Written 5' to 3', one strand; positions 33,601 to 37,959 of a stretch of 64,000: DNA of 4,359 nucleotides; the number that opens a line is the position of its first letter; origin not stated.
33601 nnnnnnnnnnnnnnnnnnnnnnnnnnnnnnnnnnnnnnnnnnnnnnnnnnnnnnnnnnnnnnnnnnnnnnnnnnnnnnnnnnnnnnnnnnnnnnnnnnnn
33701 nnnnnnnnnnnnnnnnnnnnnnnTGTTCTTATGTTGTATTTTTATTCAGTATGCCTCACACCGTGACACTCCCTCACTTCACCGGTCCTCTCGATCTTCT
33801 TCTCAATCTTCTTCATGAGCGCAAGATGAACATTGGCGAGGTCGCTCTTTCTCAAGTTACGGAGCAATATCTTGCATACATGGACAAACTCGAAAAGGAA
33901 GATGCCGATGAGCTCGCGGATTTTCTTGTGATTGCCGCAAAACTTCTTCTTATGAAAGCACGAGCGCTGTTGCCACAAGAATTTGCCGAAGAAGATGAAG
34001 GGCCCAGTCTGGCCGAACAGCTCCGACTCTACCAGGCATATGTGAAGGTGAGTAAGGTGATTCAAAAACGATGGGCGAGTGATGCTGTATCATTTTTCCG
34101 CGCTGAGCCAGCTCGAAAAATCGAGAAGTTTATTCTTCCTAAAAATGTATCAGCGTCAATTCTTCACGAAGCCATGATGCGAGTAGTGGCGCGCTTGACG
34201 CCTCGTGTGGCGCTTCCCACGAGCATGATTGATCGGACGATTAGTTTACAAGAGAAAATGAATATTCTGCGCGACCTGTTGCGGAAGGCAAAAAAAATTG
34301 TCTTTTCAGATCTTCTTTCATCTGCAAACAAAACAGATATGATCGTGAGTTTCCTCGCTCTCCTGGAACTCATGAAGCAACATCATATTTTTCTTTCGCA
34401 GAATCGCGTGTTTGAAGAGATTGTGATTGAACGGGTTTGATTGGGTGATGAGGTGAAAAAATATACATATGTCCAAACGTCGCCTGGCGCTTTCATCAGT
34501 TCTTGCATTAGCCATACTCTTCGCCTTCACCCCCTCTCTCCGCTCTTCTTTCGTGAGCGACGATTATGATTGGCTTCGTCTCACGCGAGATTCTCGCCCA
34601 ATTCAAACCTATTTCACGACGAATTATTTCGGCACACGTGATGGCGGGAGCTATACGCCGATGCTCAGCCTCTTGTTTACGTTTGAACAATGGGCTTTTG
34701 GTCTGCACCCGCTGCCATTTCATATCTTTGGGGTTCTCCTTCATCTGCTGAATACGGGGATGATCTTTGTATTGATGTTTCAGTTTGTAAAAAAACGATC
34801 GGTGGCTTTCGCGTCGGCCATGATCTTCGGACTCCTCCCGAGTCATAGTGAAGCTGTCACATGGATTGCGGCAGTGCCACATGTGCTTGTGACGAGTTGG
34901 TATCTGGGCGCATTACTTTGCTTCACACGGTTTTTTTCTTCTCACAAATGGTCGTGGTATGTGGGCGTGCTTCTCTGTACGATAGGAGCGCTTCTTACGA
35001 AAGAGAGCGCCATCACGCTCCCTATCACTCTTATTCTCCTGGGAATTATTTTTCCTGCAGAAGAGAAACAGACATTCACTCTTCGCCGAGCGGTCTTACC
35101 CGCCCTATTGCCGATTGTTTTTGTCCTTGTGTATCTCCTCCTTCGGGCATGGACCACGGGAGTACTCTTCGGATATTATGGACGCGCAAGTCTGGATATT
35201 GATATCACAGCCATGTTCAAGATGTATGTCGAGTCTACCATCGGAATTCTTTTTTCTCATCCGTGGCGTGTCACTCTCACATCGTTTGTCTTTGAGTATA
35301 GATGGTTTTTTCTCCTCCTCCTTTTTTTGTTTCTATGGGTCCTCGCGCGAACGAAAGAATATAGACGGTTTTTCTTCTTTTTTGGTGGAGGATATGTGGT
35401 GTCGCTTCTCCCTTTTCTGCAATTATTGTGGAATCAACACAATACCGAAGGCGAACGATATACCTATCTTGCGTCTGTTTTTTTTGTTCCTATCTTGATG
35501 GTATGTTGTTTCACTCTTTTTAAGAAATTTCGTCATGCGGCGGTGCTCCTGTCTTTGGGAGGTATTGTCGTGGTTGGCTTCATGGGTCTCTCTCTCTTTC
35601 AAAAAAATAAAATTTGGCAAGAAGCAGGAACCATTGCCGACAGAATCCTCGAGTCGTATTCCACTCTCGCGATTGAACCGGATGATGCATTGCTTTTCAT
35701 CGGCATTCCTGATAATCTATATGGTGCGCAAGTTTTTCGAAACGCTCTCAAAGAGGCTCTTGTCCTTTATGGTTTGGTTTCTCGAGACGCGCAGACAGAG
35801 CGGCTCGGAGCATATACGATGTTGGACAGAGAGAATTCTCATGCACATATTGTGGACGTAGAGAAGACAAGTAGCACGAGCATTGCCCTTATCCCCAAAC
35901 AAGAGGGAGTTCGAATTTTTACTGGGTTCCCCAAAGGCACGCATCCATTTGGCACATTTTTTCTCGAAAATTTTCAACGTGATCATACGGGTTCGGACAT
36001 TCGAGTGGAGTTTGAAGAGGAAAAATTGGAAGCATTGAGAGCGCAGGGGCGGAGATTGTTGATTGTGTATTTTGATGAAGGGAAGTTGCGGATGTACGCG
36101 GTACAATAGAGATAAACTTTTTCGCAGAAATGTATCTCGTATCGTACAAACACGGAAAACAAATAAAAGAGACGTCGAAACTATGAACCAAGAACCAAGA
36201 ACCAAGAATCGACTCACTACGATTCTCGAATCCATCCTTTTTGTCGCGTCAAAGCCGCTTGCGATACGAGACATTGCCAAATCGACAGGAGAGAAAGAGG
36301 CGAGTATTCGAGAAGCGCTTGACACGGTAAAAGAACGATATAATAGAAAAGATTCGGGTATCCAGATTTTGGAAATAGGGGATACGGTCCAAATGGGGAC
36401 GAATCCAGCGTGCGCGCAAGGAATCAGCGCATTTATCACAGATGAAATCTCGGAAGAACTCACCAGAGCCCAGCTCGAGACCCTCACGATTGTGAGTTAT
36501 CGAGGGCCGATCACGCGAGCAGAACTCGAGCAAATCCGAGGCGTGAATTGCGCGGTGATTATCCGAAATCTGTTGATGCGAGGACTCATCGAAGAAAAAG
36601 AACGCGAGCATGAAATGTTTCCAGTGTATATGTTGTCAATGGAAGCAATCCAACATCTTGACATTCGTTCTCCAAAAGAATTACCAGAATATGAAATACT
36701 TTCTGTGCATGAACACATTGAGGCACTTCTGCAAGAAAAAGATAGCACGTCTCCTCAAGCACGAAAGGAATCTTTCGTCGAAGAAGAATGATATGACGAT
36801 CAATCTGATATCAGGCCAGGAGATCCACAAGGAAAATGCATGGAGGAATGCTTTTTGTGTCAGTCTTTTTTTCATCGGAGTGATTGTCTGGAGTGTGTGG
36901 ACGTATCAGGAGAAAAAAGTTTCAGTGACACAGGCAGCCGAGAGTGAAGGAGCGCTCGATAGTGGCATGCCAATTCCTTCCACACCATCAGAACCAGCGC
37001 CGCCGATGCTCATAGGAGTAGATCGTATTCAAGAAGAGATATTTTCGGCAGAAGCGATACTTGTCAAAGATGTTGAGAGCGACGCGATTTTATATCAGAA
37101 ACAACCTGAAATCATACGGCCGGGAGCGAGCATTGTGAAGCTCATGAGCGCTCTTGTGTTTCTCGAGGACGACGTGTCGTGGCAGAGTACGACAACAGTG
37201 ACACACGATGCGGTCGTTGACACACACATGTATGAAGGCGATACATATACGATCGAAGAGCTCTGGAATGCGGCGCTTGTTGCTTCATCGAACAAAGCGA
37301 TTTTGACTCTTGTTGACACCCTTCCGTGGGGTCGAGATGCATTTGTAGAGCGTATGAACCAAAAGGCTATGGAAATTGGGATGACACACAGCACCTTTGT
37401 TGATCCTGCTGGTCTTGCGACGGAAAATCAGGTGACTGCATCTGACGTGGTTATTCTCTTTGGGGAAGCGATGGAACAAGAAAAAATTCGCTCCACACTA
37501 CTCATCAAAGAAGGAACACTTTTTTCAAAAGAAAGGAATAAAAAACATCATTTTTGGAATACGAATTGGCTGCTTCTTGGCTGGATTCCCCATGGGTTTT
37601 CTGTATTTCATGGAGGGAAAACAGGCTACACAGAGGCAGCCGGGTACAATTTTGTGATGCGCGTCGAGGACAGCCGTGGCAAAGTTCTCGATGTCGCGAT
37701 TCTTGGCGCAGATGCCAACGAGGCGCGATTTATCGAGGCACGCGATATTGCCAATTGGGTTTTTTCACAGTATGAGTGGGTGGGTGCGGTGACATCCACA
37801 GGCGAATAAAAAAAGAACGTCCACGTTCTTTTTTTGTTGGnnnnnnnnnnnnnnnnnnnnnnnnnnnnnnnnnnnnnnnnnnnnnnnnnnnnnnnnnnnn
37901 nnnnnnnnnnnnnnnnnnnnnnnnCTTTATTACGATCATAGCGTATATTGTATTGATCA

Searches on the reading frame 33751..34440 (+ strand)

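Call 42: search_protein_families(library=pfam, proteins=[window:33751-34440:+], max_evalue=0.001)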
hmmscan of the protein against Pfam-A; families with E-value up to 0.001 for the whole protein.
window:33751-34440:+ (229 aa): 1 family
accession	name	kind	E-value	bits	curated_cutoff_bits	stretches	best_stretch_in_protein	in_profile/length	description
PF02616.19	SMC_ScpA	-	2.9e-26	93.3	24.6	1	20-226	1-229/232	Segregation and condensation protein ScpA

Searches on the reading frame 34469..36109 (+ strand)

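Call 42: search_protein_families(library=pfam, proteins=[window:34469-36109:+], max_evalue=0.001)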
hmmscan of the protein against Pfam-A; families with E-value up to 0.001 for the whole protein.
window:34469-36109:+ (546 aa): 1 family
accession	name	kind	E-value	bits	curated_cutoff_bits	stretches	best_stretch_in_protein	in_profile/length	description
PF13231.12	PMT_2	-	0.00038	21.1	26.1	1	70-219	10-154/160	Dolichyl-phosphate-mannose-protein mannosyltransferase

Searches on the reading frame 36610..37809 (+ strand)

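Call 39: search_protein_families(library=pfam, proteins=[window:36610-37809:+], max_evalue=0.001)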
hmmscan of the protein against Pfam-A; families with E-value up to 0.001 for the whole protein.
window:36610-37809:+ (399 aa): 3 families
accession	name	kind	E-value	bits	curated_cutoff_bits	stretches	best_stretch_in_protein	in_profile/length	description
PF00768.25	Peptidase_S11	-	5.1e-36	124.8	27.6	1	145-366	10-236/239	D-alanyl-D-alanine carboxypeptidase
PF13354.11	Beta-lactamase2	-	1e-05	25.4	22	1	150-285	2-144/214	Beta-lactamase enzyme family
PF02113.21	Peptidase_S13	-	0.00017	20.9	22.8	0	147-213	18-85/444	D-Ala-D-Ala carboxypeptidase 3 (S13) family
